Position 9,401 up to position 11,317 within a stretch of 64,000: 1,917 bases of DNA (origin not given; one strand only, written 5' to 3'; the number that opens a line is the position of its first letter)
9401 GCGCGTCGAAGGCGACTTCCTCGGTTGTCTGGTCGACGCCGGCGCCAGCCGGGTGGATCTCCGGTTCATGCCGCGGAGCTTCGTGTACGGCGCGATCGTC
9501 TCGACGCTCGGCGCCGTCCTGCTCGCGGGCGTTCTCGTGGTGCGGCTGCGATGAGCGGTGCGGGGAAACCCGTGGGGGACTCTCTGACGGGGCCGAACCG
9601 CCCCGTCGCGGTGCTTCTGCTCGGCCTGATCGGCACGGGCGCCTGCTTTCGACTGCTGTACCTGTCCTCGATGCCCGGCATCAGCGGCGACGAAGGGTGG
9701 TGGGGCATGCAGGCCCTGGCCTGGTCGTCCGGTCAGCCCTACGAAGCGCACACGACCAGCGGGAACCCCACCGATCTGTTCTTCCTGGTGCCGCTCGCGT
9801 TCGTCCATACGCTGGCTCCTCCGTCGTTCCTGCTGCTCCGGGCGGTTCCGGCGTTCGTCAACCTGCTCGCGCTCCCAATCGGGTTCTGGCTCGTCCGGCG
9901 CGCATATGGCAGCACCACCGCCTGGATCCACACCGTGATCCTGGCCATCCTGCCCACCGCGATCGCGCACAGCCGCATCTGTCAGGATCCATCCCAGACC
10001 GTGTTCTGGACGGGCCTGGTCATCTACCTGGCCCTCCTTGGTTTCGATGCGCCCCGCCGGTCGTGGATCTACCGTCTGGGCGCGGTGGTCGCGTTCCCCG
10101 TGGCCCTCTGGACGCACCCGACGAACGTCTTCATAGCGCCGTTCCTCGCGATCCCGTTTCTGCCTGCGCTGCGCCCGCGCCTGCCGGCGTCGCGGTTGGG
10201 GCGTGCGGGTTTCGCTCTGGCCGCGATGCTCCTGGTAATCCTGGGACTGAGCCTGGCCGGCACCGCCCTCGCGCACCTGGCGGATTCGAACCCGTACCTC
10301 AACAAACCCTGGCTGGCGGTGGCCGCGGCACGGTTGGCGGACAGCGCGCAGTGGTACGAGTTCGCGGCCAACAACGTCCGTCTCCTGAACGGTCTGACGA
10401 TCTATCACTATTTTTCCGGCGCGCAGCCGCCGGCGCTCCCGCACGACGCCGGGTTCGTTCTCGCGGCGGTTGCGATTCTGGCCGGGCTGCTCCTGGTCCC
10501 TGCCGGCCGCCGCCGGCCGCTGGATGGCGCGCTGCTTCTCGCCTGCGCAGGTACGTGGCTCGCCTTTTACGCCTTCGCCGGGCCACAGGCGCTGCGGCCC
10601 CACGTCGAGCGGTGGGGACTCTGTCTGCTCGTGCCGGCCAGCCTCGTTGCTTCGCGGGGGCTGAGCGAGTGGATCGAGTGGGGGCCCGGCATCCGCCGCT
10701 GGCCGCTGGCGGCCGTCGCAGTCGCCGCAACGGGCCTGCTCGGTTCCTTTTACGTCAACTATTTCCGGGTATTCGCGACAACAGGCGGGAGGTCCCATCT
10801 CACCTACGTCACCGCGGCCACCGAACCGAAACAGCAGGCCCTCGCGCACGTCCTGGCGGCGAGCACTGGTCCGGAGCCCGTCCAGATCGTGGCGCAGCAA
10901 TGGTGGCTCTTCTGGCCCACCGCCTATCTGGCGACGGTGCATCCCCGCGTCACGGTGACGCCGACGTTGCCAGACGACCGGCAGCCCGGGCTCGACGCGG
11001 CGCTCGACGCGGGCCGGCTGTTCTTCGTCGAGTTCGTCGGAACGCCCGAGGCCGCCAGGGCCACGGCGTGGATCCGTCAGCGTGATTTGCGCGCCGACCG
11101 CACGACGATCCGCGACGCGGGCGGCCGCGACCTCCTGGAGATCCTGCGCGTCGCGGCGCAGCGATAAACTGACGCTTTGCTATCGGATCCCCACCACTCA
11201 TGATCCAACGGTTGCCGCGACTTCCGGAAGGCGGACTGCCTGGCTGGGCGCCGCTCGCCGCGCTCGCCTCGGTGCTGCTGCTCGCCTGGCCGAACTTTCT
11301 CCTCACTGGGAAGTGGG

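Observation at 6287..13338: Four-gene envelope glycosylation-type cluster: GT2::methyltransferase fusion followed by three consecutive giant GT-C-like membrane proteins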

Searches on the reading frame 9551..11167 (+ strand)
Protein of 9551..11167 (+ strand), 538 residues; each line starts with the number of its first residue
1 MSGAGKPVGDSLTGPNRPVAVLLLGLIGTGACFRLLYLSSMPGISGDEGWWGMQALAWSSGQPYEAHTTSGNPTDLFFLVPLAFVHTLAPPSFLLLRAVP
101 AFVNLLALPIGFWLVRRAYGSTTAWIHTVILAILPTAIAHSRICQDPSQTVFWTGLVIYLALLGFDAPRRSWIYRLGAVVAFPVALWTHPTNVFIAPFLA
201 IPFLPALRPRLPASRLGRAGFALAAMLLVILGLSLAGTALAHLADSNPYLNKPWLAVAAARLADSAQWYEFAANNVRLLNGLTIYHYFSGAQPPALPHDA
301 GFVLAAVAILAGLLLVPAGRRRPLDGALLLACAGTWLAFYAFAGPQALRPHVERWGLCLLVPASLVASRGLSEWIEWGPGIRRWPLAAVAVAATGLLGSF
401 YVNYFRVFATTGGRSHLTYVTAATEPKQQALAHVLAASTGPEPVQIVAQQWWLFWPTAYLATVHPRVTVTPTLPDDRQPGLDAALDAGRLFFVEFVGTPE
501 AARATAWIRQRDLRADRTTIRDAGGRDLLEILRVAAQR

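Call 7: search_protein_families(library=pfam, proteins=[window:9551-11167:+], max_evalue=0.1)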
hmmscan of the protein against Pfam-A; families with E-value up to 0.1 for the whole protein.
window:9551-11167:+ (538 aa): 0 families

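Call 8: search_protein_families(library=ncbifam, proteins=[window:9551-11167:+], max_evalue=0.1)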
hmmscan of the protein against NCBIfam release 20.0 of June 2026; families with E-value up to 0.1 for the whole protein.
window:9551-11167:+ (538 aa): 1 family
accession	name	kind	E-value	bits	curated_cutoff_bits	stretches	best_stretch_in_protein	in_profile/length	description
TIGR03663.1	TIGR03663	subfamily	9.5e-05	21.6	126.25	1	83-204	60-179/435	flippase activity-associated protein Agl23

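Call 20: find_homologous_proteins(query=window:9551-11167:+)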
Query window:9551-11167:+ (538 aa): 152 proteins with E <= 0.001 among 8000 candidates; the best 120 are listed.
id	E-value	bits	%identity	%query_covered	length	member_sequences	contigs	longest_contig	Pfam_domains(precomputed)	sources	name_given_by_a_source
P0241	0.0e+0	1185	100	99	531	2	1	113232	-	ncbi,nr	ncbi:MAG TPA: hypothetical protein VD833_19670 [Vicinamibacterales bacterium]|nr:hypothetical protei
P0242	3.1e-231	787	66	97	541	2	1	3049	-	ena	-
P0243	2.2e-230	784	67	97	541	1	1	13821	-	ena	-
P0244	1.2e-229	782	67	97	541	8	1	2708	-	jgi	jgi:hypothetical protein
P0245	7.9e-228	776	67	97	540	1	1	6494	-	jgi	jgi:hypothetical protein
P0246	2.8e-227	774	65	100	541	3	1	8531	-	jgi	-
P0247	7.9e-226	769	66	97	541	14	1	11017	-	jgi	jgi:hypothetical protein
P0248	1.2e-225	769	67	97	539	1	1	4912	-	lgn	-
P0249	5.2e-222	757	65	97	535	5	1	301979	-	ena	-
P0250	5.4e-221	753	66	97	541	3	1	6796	-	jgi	jgi:hypothetical protein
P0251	5.4e-221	753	66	97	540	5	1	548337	-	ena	-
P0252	2.6e-218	744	64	99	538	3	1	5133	-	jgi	jgi:hypothetical protein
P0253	4.9e-218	744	65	96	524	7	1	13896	-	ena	-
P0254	8.2e-217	740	65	96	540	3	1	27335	-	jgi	jgi:hypothetical protein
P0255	1.0e-216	739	66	97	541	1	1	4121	-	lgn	-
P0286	1.8e-197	676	62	95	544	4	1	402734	PF13231.13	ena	-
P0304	1.6e-191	656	59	98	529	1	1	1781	PF13231.13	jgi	jgi:hypothetical protein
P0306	1.9e-191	656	59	98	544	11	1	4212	PF13231.13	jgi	jgi:4-amino-4-deoxy-L-arabinose transferase-like glycosyltransferase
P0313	1.4e-187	643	59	98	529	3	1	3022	PF13231.13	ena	-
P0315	1.8e-187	643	58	98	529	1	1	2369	PF13231.13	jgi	jgi:hypothetical protein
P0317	3.2e-187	642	59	97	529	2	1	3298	PF13231.13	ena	-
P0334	5.0e-178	612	57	97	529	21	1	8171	PF13231.13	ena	-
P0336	1.8e-176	606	57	98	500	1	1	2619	PF13231.13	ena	-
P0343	2.1e-170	586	53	96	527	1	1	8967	PF13231.13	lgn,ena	-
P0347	1.2e-167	577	54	97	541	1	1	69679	PF13231.13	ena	-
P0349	3.3e-164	566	52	96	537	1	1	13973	PF13231.13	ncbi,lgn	-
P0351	2.4e-162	560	54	94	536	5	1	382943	-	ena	-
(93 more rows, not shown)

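Call 23: search_solved_structures(query=A2, max_evalue=1, show_alignments=2)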
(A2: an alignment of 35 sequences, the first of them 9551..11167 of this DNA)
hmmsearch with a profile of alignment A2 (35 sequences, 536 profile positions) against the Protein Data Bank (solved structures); distinct sequences matched with E-value up to 1: 3.
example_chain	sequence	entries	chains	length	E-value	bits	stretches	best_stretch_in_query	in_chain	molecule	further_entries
6gv5_A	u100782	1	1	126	0.41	12.2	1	410-443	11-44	Hyperosmolarity resistance protein Emb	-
5k28_A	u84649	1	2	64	0.75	11.4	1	32-52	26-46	Mitogen-activated protein kinase kinase kinase 11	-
6aqb_A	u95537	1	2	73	0.79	11.3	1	32-52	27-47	Chimera protein of MLK3-SH3 and MIP (E.C.2.7.11.25)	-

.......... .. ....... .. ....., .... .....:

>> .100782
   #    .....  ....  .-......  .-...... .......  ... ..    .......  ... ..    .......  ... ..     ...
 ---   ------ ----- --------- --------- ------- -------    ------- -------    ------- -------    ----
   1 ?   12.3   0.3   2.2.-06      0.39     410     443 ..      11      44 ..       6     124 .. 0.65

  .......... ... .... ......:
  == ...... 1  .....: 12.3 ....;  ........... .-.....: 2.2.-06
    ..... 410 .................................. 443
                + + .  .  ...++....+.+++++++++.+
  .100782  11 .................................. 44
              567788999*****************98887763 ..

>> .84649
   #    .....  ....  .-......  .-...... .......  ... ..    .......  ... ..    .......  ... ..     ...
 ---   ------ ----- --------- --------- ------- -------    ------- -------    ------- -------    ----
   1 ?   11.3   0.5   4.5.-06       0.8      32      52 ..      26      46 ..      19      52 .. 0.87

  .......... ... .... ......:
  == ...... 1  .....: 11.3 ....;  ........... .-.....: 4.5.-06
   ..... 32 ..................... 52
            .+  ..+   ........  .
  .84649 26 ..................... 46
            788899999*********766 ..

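Call 33: predict_structure(alignment_id=A2)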
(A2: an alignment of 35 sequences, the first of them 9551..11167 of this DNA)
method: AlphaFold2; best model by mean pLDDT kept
length: 538 residues; sequences in the alignment: 35
mean_pLDDT: 83.4   pTM: 0.83
mean pLDDT of the five models: 83.4, 83.3, 82.8, 82.6, 80.3
residues with pLDDT >= 90: 191; 70-90: 273; 50-70: 60; < 50: 14
segments of 3 or more residues with pLDDT < 50: 1-13
pLDDT, mean of each block of 10 residues (from residue 1): 36 61 89 69 71 86 68 65 85 80 86 95 94 83 62 93 92 93 83 92 83 84 84 75 62 82 89 87 82 86 90 85 92 94 81 74 94 86 87 90 84 72 77 90 92 90 92 88 90 94 95 94 88 90
secondary structure, 60 per line:
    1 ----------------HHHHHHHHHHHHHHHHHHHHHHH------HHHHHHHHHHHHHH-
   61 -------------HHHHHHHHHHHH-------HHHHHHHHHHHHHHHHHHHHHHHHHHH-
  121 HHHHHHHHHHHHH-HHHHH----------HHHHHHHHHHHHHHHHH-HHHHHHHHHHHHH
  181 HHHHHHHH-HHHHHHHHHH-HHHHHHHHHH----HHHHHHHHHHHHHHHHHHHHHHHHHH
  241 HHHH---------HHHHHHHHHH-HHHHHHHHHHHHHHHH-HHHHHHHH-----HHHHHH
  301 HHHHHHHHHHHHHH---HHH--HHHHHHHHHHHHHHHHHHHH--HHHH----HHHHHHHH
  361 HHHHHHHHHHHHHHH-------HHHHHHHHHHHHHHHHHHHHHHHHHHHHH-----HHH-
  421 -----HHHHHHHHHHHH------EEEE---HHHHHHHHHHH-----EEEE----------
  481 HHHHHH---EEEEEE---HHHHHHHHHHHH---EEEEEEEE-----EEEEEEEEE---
elements in order: H17-39 H46-59 H74-85 H93-119 H121-133 H135-139 H150-166 H168-188 H190-199 H201-210 H215-244 H254-263 H265-280 H282-289 H295-314 H323-342 H345-348 H353-375 H383-411 H426-437 E444-447 H451-461 E467-470 H481-486 E490-495 H499-510 E514-521 E527-535

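Call 38: fold_search(model_id=the predicted structure, library=pdb)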
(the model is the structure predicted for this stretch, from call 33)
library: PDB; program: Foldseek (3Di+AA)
matches with E <= 10: 492; with E <= 0.001: 24
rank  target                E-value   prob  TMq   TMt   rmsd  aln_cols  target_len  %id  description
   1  5ezm                  8.3e-08  1.00  0.51  0.51  12.3       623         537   16  Crystal Structure of ArnT from Cupriavidus metallidurans in the apo state (released 2016-02-17)
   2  5f15                  1.1e-07  1.00  0.52  0.52  11.2       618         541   14  Crystal Structure of ArnT from Cupriavidus metallidurans bound to Undecaprenyl phosphate (released 2016-02-17)
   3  9n9j_I                1.2e-06  1.00  0.45  0.36  12.5       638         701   10  Structure of a GRP94 folding intermediate engaged with a CCDC134- and FKBP11-bound secretory translocon (released 2025-11-19)
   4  8agc_A                1.5e-06  1.00  0.49  0.40  11.1       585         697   12  Structure of yeast oligosaccharylransferase complex with lipid-linked oligosaccharide and non-acceptor peptide bound (released 2022-12-07)
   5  8b6l_I                1.7e-06  1.00  0.44  0.36  12.0       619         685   10  Subtomogram average of the human Sec61-TRAP-OSTA-translocon (released 2022-12-07)
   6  8pn9_A                1.9e-06  1.00  0.46  0.39  13.6       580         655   10  Structure of human oligosaccharyltransferase OST-A complex bound to NGI-1 (released 2024-05-08)
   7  9s6u_A                2.3e-06  1.00  0.48  0.48  12.3       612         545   14  Ternary cryo-EM structure of human ALG9 with Dol25-PP-GlcNAc2Man8, Dol25-P-Man and Fab (released 2026-03-18)
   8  3waj                  2.4e-06  1.00  0.46  0.33  13.4       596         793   13  Crystal structure of the Archaeoglobus fulgidus oligosaccharyltransferase (O29867_ARCFU) complex with Zn and sulfate (released 2013-10-30)
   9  7oci_F                3.3e-06  1.00  0.44  0.39  11.8       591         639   11  Cryo-EM structure of yeast Ost6p containing oligosaccharyltransferase complex (released 2022-02-16)
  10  7e9s_A                3.6e-06  1.00  0.49  0.33   9.9       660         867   12  Archaeal oligosaccharyltransferase AglB from Archaeoglobus fulgidus in complex with an inhibitory peptide and a dolich (released 2021-09-08)
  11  9s6s_A                3.9e-06  1.00  0.48  0.48  10.4       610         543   14  Ternary cryo-EM structure of human ALG9 with Dol25-PP-GlcNAc2Man6, Dol25-P-Man and Fab (released 2026-03-18)
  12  6ftg_5                6.4e-06  1.00  0.41  0.36  15.5       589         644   11  Subtomogram average of OST-containing ribosome-translocon complexes from canine rough microsomal membranes (released 2018-03-21)
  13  8age_A                8.3e-06  1.00  0.40  0.35  12.7       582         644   12  Structure of yeast oligosaccharylransferase complex with acceptor peptide bound (released 2022-12-07)
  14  6s7t_A                1.5e-05  1.00  0.46  0.37  12.0       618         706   12  Cryo-EM structure of human oligosaccharyltransferase complex OST-B (released 2019-12-18)
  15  9s6t_A                5.1e-05  1.00  0.51  0.56   8.9       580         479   13  Ternary cryo-EM structure of chicken ALG12 with Dol25-PP-GlcNAc2Man7, Dol25-P-Man, and Fab (released 2026-03-18)
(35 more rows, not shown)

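Call 68: find_encoding_contigs(protein=P0351, flank=8000, max_places=1)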
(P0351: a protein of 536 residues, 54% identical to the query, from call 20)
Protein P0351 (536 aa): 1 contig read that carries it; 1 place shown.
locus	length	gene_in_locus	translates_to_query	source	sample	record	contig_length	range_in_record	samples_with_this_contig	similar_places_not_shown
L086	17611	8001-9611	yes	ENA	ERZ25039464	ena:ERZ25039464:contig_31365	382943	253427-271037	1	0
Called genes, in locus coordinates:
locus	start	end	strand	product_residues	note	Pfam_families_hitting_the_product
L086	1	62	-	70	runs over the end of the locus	-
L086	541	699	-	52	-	PF07731:Cu-oxidase_2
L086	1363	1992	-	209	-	-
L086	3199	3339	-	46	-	-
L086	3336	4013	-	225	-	-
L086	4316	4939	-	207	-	PF08544:GHMP_kinases_C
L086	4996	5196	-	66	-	-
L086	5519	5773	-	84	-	PF00742:Homoserine_dh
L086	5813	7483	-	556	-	PF00696:AA_kinase, PF00742:Homoserine_dh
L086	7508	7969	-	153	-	PF00696:AA_kinase (faint)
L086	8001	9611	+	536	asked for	-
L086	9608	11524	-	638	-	PF02518:HATPase_c, PF01751:Toprim, PF00986:DNA_gyraseB_C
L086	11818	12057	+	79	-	-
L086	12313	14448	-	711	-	PF00069:Pkinase, PF07714:PK_Tyr_Ser-Thr (weak), PF00069:Pkinase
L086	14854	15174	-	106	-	PF12867:DinB_2 (weak)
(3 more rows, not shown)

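Call 69: find_encoding_contigs(protein=P0347, flank=8000, max_places=1)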
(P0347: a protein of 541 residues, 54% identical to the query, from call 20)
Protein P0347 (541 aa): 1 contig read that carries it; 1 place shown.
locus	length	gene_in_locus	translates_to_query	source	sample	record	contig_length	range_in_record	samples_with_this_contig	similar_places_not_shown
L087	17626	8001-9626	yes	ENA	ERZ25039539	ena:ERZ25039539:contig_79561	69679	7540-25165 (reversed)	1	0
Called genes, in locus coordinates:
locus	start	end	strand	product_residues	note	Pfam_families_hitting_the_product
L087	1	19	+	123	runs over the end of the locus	-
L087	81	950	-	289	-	-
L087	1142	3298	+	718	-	-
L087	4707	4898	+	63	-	-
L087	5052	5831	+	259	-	PF10672:Methyltrans_SAM, PF13649:Methyltransf_25 (faint)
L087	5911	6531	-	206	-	-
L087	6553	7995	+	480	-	PF00370:FGGY_N, PF02782:FGGY_C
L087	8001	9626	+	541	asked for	PF13231:PMT_2 (weak)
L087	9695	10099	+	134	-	-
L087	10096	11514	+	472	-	PF13435:Cytochrome_C554 (weak)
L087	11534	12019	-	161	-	PF13115:YtkA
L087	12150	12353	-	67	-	-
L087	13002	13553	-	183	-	PF07661:MORN_2 (faint)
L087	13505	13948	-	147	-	-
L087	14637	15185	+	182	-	-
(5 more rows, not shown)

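Call 88: search_protein_families(library=pfam, alignment_id=A2, max_evalue=0.01)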
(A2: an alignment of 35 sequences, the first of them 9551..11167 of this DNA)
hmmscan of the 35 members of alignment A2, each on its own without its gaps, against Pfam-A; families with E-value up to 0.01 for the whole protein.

A. member 1, window:9551-11167:+ (538 aa): 0 families

B. families by the number of members that match (of 35 scanned): 3 families
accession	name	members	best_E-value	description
PF13231.12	PMT_2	14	4.8e-08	Dolichyl-phosphate-mannose-protein mannosyltransferase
PF04987.19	PigN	1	0.00014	Phosphatidylinositolglycan class N (PIG-N)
PF20176.3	DUF6541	1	0.0023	Family of unknown function (DUF6541)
